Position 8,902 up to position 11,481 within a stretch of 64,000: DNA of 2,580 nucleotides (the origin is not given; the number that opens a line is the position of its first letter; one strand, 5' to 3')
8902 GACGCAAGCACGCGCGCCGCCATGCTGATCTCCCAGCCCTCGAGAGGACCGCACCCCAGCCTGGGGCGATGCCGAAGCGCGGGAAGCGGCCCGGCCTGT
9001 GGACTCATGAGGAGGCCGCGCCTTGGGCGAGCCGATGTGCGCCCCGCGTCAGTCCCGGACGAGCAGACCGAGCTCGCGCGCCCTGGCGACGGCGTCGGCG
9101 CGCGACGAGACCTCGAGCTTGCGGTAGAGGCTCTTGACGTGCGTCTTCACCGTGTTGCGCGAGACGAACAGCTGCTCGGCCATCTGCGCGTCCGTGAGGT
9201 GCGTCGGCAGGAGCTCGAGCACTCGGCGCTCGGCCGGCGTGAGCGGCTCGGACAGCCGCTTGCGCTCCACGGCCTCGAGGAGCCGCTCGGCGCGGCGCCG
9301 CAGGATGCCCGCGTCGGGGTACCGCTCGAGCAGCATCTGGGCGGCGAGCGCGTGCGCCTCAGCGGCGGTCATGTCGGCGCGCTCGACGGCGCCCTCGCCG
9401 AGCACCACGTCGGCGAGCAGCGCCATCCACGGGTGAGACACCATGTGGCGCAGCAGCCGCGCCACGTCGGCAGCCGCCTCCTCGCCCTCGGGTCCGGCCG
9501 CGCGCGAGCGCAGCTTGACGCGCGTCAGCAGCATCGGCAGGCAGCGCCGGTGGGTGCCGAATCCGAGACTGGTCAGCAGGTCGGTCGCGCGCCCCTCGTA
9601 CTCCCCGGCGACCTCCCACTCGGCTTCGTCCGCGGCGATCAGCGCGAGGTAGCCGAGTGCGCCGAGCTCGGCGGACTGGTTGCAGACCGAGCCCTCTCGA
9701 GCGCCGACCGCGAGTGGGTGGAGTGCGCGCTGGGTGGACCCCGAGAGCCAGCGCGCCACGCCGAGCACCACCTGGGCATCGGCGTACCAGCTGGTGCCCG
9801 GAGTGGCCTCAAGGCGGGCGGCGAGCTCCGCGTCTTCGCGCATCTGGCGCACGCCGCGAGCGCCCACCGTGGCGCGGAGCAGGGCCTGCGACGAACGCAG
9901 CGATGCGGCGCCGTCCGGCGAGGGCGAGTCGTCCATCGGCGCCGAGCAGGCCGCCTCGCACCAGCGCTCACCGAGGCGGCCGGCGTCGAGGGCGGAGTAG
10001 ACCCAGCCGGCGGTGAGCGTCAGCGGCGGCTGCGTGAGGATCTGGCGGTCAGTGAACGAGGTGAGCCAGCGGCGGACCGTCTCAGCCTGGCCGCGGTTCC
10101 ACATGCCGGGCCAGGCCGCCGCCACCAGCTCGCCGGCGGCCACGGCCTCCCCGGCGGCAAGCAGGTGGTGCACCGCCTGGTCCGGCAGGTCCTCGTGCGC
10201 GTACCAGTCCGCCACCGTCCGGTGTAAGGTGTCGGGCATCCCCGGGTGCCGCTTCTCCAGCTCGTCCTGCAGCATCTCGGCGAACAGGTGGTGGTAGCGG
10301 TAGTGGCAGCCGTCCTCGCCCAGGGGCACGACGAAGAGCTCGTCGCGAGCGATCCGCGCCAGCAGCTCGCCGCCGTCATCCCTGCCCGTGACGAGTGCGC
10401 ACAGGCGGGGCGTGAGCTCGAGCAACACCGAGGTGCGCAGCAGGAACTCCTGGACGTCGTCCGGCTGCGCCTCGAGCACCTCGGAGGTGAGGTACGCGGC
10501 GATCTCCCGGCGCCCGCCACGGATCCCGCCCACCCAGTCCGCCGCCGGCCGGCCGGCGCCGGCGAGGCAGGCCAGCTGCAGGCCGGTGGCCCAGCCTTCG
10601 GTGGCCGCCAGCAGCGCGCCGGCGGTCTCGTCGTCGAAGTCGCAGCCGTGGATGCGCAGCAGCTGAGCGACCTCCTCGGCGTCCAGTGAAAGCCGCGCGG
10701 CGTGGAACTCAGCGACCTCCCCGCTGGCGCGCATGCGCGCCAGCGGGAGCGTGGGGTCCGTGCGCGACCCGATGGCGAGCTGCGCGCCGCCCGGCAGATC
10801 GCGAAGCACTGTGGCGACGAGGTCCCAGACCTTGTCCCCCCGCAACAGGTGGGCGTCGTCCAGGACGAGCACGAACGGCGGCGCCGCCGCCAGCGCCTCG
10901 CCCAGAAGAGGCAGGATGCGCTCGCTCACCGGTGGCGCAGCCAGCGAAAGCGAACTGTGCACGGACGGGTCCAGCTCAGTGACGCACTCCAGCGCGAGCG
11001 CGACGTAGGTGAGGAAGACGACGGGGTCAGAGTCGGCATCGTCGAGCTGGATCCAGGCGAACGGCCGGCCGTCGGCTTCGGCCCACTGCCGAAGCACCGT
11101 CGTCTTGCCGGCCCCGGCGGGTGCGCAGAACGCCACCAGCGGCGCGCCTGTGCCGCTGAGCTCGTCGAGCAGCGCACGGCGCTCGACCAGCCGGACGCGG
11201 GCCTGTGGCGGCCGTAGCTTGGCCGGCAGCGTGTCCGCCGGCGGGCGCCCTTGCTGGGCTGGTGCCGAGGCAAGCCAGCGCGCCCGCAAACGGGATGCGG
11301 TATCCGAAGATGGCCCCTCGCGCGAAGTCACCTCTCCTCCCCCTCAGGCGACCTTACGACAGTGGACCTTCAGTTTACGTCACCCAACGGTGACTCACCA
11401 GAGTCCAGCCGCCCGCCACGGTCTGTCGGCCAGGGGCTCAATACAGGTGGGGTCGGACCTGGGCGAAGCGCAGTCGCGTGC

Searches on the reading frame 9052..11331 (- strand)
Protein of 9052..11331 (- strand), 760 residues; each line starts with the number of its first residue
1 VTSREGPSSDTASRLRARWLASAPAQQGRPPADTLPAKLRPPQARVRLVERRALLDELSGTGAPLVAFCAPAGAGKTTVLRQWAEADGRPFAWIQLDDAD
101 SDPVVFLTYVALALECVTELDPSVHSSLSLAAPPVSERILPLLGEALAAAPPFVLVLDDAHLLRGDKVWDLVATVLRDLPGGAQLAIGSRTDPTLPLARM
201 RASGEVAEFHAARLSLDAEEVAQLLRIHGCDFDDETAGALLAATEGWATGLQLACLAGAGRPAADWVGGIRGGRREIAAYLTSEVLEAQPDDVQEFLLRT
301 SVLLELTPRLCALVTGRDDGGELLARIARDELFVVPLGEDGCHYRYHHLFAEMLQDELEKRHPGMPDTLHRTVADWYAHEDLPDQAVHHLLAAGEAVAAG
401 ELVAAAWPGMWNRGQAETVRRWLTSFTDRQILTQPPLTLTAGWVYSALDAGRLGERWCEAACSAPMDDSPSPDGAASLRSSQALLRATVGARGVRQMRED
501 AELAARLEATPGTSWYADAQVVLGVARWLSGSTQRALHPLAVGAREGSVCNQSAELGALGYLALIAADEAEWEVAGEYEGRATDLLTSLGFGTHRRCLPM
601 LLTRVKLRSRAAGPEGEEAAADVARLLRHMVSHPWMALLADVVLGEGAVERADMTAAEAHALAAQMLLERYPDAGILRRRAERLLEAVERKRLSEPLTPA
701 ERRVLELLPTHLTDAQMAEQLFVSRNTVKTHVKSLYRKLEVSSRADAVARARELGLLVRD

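Call 71: search_protein_families(library=padloc, proteins=[window:9052-11331:-], max_evalue=0.001)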
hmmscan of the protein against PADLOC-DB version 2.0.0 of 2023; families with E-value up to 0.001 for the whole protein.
window:9052-11331:- (760 aa): 2 families
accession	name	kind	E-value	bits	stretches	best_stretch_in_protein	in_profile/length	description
PDLC01851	CARF3--CARF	-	1.8e-08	32.1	1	691-750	204-263/279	-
PDLC01855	CARF3--CARF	-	1.1e-05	23.2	1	685-739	206-260/288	-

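Call 72: search_protein_families(library=pfam, proteins=[window:9052-11331:-], max_evalue=0.01)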
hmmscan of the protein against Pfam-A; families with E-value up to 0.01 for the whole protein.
window:9052-11331:- (760 aa): 3 families
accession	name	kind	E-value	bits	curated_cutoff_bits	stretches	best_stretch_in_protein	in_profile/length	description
PF00196.25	GerE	-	1.7e-13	50.4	23.5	1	696-749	2-55/57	Bacterial regulatory proteins, luxR family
PF13401.12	AAA_22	-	2.4e-06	28.3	27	1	62-171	4-103/130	AAA domain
PF13191.12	AAA_16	-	2.4e-05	25.3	32.6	1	54-181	15-161/167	AAA ATPase domain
